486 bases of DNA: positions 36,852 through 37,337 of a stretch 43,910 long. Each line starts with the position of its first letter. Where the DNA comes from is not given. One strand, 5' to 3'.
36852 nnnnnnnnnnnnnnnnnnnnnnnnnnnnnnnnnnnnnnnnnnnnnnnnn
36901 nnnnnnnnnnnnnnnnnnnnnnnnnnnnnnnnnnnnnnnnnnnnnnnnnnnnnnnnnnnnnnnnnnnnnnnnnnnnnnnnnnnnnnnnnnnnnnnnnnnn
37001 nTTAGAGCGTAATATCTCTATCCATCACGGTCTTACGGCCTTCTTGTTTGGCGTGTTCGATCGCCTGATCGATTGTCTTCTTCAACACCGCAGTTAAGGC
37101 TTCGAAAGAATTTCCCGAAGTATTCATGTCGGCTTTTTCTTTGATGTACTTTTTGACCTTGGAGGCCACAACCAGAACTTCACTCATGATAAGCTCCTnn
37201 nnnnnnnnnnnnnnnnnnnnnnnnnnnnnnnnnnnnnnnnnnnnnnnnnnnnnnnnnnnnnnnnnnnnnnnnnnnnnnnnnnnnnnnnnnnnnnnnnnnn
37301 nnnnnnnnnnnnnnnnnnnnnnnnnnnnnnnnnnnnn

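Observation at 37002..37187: Bacterial histone-fold protein co-transcribed with a PfkB kinase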

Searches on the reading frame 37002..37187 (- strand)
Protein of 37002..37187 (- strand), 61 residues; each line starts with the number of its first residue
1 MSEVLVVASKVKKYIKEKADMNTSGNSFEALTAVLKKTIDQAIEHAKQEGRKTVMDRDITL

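Call 3: search_protein_families(library=pfam, proteins=[window:37002-37187:-], max_evalue=1)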
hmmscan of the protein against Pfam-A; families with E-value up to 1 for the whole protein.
window:37002-37187:- (61 aa): 2 families
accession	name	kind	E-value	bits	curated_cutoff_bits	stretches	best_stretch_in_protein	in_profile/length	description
PF00808.29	CBFD_NFYB_HMF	-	0.012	16.3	21.4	1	30-60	32-62/65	Histone-like transcription factor (CBF/NF-Y) and archaeal histone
PF09123.17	DUF1931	-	0.067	13.8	21.8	1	12-60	2-54/138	Domain of unknown function (DUF1931)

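Call 4: search_solved_structures(query=window:37005-37187:-, max_evalue=10, show_alignments=4)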
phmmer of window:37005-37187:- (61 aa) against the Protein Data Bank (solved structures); distinct sequences matched with E-value up to 10: 18.
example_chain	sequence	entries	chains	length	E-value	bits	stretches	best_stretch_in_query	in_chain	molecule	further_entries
8fvx_A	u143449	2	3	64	6.6e-14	54.4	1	1-60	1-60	CBFD_NFYB_HMF domain-containing protein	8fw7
8cmp_A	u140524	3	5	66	7.3e-14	54.3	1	1-60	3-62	CBFD_NFYB_HMF domain-containing protein | Transcription factor CBF/NF-Y/archaeal histone domain-containing protein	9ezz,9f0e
9f2c_A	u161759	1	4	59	1e-06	32.1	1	2-57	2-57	hypothetical protein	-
9qt0_A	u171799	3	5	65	5.8e-06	29.8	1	3-58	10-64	DUF1931 domain-containing protein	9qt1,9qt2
8etq_A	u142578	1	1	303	7.9e-06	29.4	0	4-50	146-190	k-cTRP5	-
8cwy_A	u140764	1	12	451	0.0002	25.1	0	8-51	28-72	T32-15-1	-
8cws_A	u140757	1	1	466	0.00025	24.8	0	8-51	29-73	F4132-2 Chain A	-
7mwr_B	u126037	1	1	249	0.00058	23.6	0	11-50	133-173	LHD101B4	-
8bdk_A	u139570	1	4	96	0.00065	23.5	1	9-59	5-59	DNA-binding protein HmvA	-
5cwb_A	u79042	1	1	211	0.002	22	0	14-51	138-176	Designed helical repeat protein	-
6vfi_A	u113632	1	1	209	0.0051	20.7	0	10-52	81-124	O43_dn18A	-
9qv5_A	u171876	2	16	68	0.11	16.6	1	9-61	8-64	Archaeal histone A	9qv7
9qv6_A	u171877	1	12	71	0.12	16.4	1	9-61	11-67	Archaeal histone A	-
9drl_A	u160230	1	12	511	0.17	16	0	12-50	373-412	T33-549_B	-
9om3_B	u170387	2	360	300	0.22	15.6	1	13-50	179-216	C3-A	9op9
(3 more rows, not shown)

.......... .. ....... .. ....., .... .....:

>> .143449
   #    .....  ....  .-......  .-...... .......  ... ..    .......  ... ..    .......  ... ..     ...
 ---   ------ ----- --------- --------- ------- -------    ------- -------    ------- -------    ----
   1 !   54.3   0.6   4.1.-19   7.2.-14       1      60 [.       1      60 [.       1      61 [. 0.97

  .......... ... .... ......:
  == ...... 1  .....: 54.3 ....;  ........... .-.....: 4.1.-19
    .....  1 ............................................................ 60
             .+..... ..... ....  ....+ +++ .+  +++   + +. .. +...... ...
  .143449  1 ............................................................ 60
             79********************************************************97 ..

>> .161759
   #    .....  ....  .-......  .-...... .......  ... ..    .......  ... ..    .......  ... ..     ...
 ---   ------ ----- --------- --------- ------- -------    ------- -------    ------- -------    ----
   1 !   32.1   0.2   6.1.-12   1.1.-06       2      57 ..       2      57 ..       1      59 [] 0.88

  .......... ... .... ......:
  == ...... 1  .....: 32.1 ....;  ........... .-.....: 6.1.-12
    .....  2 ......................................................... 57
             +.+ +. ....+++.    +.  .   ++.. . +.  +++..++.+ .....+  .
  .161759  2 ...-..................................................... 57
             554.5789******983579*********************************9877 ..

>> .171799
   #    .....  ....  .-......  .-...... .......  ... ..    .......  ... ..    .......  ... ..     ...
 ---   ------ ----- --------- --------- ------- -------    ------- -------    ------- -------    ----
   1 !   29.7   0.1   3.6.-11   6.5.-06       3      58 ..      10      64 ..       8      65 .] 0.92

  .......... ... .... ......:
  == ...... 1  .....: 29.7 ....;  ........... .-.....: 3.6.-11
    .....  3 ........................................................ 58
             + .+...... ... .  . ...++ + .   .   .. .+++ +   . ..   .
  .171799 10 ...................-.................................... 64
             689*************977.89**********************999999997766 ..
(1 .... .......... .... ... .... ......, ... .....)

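Call 13: find_homologous_proteins(query=window:37005-37187:-, max_evalue=0.001)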
Query window:37005-37187:- (61 aa): 489 proteins with E <= 0.001 among 490 candidates; the best 120 are listed.
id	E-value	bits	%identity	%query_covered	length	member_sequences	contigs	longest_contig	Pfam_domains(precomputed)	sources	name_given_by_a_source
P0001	1.0e-29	117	100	100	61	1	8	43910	-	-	-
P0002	2.0e-24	101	85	100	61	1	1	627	-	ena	-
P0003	4.3e-23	97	81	97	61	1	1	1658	-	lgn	-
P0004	1.0e-22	96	83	97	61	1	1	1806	-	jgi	-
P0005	1.4e-22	95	83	97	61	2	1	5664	-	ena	-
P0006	3.2e-22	94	84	100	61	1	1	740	-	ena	-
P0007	8.0e-22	93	77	100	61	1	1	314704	-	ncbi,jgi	-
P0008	1.5e-21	92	75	100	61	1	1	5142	-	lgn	-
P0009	2.6e-21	91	78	97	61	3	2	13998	-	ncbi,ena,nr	ncbi:MAG: hypothetical protein A2W61_06200 [Deltaproteobacteria bacterium RIFCSPLOWO2_01_44_7]|nr:MA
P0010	7.9e-21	90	80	97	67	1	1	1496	-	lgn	-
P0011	1.5e-20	89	74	100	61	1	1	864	-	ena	-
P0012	1.8e-20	89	78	97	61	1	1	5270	-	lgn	-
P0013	2.3e-20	88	78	97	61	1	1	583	-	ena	-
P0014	2.6e-20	88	75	97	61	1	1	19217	-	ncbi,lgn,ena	-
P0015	2.7e-20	88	78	97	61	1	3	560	-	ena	-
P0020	7.1e-20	87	76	97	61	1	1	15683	-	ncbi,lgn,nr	ncbi:MAG: hypothetical protein K8R69_04210 [Deltaproteobacteria bacterium]|nr:hypothetical protein [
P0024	1.5e-19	86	75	97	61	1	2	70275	-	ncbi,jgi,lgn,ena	-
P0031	4.3e-19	85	72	98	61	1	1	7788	-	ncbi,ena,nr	ncbi:MAG TPA: hypothetical protein DF383_11580 [Deltaproteobacteria bacterium]|nr:hypothetical prote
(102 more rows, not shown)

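Call 16: find_related_loci(query=window:37005-37187:-, collection=genome_contigs, flank=5000)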
Query window:37005-37187:- (61 aa) in genome_contigs; peptide patterns used: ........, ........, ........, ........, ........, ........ (x = any residue, [..] = any of these).
600 stretches matched a pattern (row limit reached: there are more); 117 encode a relative of the query (tblastn E <= 1e-3); the best 80 are kept; 80 distinct loci.
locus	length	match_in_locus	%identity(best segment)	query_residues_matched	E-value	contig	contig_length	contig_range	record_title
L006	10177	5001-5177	80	1-59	2e-28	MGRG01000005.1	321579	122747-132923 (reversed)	MAG: Deltaproteobacteria bacterium RIFCSPHIGHO2_01_FULL_43_49 rifcsphigho2_01_scaffold_20, whole genome shotgun sequence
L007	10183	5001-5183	77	1-61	1e-27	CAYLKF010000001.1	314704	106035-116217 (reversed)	MAG TPA_asm: uncultured Pseudomonadota bacterium isolate binchicken_co105_414 genome assembly, contig: NODE_23_length_31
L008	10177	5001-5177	75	1-59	9e-26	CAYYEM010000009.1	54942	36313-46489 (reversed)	MAG TPA_asm: uncultured Pseudomonadota bacterium isolate binchicken_co105_427 genome assembly, contig: NODE_648_length_5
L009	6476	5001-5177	61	1-59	2e-21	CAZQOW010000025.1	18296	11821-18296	MAG TPA_asm: uncultured Pseudomonadota bacterium isolate SRP298887_co1_334 genome assembly, contig: NODE_2916_length_182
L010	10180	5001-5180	65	1-60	3e-21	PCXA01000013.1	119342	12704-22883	MAG: Deltaproteobacteria bacterium CG11_big_fil_rev_8_21_14_0_20_47_16 CG11_8_21_14_0.20_scaffold_32_c, whole genome sho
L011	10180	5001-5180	60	1-60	4e-21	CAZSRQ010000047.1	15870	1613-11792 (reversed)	MAG TPA_asm: uncultured Pseudomonadota bacterium isolate binchicken_co105_417 genome assembly, contig: NODE_4648_length_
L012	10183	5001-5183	62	1-60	2e-20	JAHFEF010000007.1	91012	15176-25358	MAG: Myxococcales bacterium isolate nzgw262 NODE_303_length_91013_cov_4.041863, whole genome shotgun sequence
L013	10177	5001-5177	63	1-59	2e-20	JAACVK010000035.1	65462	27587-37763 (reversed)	MAG: bacterium isolate CG_2015-01t_44_12 CG_2015-01t_curated_scaffold_145, whole genome shotgun sequence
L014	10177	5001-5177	59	2-60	2e-20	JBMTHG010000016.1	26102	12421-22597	MAG: Bdellovibrionota bacterium isolate LKB_V10_S21_100percent_par_LKB_V10_S21_maxbin.052 NODE_860_length_26143_cov_6.21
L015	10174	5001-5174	62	3-60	3e-20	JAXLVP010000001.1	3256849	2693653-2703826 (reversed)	MAG: Bdellovibrionota bacterium isolate STL-BDEC1 C1.36.fa-1, whole genome shotgun sequence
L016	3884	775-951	66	1-59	3e-20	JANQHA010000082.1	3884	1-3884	MAG: Oligoflexales bacterium isolate PL23b_bin.73 k99_2396968, whole genome shotgun sequence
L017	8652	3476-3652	59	3-61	4e-20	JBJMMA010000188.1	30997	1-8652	MAG: Bdellovibrionia bacterium isolate H1_18_all_fractions_metab_8_52_9 k255_5994548, whole genome shotgun sequence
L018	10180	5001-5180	63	1-60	5e-20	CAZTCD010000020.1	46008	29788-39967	MAG TPA_asm: uncultured Bdellovibrionales bacterium isolate SRP329715_co1_94 genome assembly, contig: NODE_966_length_46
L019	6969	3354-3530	63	3-61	5e-20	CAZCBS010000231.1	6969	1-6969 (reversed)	MAG TPA_asm: uncultured Bacteriovoracaceae bacterium isolate binchicken_co185_82 genome assembly, contig: NODE_21268_len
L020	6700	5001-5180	63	1-60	5e-20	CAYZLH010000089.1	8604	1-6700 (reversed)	MAG TPA_asm: uncultured Bdellovibrionales bacterium isolate SRP319275_co1_73 genome assembly, contig: NODE_10877_length_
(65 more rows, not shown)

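Call 34: search_protein_families(library=ncbifam, proteins=[window:37002-37187:-], max_evalue=0.01)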
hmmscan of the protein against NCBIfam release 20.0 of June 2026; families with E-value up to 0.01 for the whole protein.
window:37002-37187:- (61 aa): 1 family
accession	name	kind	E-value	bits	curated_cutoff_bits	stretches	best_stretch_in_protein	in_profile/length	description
NF043032.1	archaea_histone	superfamily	1.3e-07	31.9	50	1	9-61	3-59/60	histone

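Call 42: predict_structure(alignment_id=A1)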
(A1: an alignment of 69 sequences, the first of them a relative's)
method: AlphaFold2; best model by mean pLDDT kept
length: 61 residues; sequences in the alignment: 69
mean_pLDDT: 89.5   pTM: 0.64
mean pLDDT of the five models: 89.5, 87.8, 87.4, 80.2, 77.3
residues with pLDDT >= 90: 41; 70-90: 16; 50-70: 4; < 50: 0
segments of 3 or more residues with pLDDT < 50: none
pLDDT, mean of each block of 10 residues (from residue 1): 76 94 89 93 95 91 78
secondary structure, 60 per line:
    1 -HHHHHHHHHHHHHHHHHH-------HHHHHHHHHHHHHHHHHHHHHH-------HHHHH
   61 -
elements in order: H2-19 H27-48 H56-60

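Call 45: fold_search(model_id=the predicted structure, library=pdb)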
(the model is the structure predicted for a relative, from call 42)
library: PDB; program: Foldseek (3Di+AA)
matches with E <= 10: 1157; with E <= 0.001: 5
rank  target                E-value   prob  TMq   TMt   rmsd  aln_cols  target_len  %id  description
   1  9ezz_B                2.8e-04  1.00  0.79  0.78   3.0        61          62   52  Bacterial histone protein HBb from Bdellovibrio bacteriovorus bound to DNA (released 2024-06-26)
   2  9ezz_A                5.6e-04  1.00  0.79  0.79   2.3        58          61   52  Bacterial histone protein HBb from Bdellovibrio bacteriovorus bound to DNA (released 2024-06-26)
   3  8cmp                  5.6e-04  1.00  0.76  0.79   2.3        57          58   51  DNA-binding bacterial histone protein HBB from Bdellovibrio bacteriovorus (released 2024-03-06)
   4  8fvx                  6.9e-04  1.00  0.76  0.74   2.4        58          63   52  Histone from Bdellovibrio bacteriovorus (released 2023-08-30)
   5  9f0e_A                8.0e-04  1.00  0.76  0.78   2.4        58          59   52  Bacterial histone protein HBb from Bdellovibrio bacteriovorus bound to DNA (released 2024-06-26)
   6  9f2c_A                1.7e-02  1.00  0.73  0.76   1.4        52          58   38  Archaeal histone protein HTkC from Thermococcus kodakarensis (released 2024-10-02)
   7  9qt0_A                2.0e-02  1.00  0.76  0.82   1.2        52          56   42  DNA-binding bacterial histone HLp from Leptospira perolatii (released 2025-12-24)
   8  9qt1_A                2.3e-02  1.00  0.75  0.80   1.2        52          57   42  Bacterial histone HLp from Leptospira perolatii bound to DNA (released 2025-12-24)
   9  9f2c_B                2.6e-02  1.00  0.72  0.77   1.4        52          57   38  Archaeal histone protein HTkC from Thermococcus kodakarensis (released 2024-10-02)
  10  2hue_C                1.6e-01  0.98  0.62  0.49   2.6        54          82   22  Structure of the H3-H4 chaperone Asf1 bound to histones H3 and H4 (released 2006-11-21)
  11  4eo5_C                2.2e-01  0.96  0.61  0.47   2.7        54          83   22  Yeast Asf1 bound to H3/H4G94P mutant (released 2012-06-13)
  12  8xjv_v                2.3e-01  0.96  0.61  0.41   2.5        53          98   23  Structural basis for the linker histone H5-nucleosome binding and chromatin compaction (released 2024-09-11)
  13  8qyv_D                2.5e-01  0.77  0.47  0.43   3.4        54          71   24  SWR1-hexasome complex (released 2024-10-02)
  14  6xwt_D                2.7e-01  0.91  0.55  0.49   3.0        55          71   24  drosophila melanogaster CENP-A/H4 bound to N-terminal CAL1 fragment (released 2020-04-01)
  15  1ku5_A                2.7e-01  0.89  0.55  0.52   3.0        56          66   27  Crystal Structure of recombinant histone HPhA from hyperthermophilic archaeon Pyrococcus horikoshii OT3 (released 2003-08-26)
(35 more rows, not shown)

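Call 47: list_cluster_members(proteins=[P0001, P0007, P0009, P0014, P0020, P0024, P0031])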
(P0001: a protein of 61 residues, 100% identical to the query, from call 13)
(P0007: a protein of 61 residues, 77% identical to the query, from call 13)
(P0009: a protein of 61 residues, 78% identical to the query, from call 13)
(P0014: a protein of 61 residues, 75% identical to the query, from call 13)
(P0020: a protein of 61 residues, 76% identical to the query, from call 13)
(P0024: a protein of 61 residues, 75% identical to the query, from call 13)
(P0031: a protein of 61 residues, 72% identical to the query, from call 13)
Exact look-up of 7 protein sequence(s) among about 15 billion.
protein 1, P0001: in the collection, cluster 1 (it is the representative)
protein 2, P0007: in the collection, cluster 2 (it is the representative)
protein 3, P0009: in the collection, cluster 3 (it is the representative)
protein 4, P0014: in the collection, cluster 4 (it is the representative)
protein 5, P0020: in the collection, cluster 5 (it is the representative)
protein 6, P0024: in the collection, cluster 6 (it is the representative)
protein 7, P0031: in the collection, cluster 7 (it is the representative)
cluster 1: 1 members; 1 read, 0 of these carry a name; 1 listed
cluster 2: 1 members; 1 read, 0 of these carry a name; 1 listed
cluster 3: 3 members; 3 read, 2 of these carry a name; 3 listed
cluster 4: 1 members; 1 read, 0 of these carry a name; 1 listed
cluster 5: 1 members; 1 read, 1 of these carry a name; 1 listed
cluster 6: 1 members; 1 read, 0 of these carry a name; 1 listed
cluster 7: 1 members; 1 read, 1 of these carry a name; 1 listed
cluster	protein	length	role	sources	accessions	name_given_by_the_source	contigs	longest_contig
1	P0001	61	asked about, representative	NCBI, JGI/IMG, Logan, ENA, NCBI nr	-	-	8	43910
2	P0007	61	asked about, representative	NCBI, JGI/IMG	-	-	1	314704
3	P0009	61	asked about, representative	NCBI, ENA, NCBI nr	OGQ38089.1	MAG: hypothetical protein A2W61_06200 [Deltaproteobacteria bacterium RIFCSPLOWO2_01_44_7]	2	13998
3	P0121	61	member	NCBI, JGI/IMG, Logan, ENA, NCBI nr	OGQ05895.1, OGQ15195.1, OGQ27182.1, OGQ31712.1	MAG: hypothetical protein A3F82_05820 [Deltaproteobacteria bacterium ... | MAG: hypothetical protein A2712_01485 [Deltaproteobacteria bacterium ...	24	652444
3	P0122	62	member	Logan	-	-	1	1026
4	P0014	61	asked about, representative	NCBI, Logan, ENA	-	-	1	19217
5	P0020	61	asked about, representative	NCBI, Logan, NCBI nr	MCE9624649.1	MAG: hypothetical protein K8R69_04210 [Deltaproteobacteria bacterium] | hypothetical protein [Deltaproteobacteria bacterium]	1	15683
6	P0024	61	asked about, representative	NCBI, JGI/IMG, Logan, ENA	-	-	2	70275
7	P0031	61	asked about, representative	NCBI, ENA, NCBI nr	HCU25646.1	MAG TPA: hypothetical protein DF383_11580 [Deltaproteobacteria bacterium] | hypothetical protein [Deltaproteobacteria bacterium]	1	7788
